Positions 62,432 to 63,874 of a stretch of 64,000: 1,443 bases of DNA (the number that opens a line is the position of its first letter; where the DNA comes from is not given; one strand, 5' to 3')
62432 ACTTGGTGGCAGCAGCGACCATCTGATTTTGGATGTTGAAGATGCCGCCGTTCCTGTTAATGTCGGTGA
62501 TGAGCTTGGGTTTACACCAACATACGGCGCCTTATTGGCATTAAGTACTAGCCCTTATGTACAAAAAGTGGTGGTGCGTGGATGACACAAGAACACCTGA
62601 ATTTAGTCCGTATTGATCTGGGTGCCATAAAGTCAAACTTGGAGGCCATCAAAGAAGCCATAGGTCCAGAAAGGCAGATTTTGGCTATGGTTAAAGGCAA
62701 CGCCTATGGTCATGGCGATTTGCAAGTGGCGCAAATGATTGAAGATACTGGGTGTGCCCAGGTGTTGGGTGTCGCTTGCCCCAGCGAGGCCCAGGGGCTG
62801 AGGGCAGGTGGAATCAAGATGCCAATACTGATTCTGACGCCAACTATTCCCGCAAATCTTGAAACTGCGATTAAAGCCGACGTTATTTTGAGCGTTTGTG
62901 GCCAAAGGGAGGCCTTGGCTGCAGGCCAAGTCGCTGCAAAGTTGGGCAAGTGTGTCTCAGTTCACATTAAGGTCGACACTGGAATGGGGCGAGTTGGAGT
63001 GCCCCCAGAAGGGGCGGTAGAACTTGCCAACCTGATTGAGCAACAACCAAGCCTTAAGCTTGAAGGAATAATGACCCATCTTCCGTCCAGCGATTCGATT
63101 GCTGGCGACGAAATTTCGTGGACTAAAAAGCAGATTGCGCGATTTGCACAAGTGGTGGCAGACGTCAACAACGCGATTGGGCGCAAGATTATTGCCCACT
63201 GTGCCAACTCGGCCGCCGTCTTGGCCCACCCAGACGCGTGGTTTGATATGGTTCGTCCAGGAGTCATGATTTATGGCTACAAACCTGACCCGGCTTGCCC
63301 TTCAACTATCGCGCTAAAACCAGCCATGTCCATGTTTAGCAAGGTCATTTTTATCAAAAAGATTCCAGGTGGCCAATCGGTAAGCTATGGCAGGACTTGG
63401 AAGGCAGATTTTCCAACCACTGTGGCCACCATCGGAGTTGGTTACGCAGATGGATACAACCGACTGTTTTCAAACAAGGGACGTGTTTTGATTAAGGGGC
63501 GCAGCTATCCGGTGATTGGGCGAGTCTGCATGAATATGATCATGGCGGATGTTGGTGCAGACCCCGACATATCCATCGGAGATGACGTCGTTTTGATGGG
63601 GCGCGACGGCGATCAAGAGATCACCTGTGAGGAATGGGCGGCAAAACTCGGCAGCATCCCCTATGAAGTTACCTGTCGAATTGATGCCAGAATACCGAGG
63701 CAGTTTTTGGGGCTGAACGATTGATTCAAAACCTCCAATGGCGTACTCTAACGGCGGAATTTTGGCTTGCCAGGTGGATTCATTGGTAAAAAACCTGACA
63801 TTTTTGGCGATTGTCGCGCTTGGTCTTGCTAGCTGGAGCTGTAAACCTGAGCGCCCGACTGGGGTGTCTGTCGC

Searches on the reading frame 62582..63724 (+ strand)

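Call 49: search_protein_families(library=pfam, proteins=[window:62582-63724:+], max_evalue=0.0001)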
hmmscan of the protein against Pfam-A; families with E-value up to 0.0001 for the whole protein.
window:62582-63724:+ (380 aa): 2 families
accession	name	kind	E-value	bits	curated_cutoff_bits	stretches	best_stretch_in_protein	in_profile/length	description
PF01168.26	Ala_racemase_N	-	1.2e-62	211.9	24.1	1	11-235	1-220/220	Alanine racemase, N-terminal domain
PF00842.27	Ala_racemase_C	-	1.3e-46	157.8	25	1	248-374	1-126/127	Alanine racemase, C-terminal domain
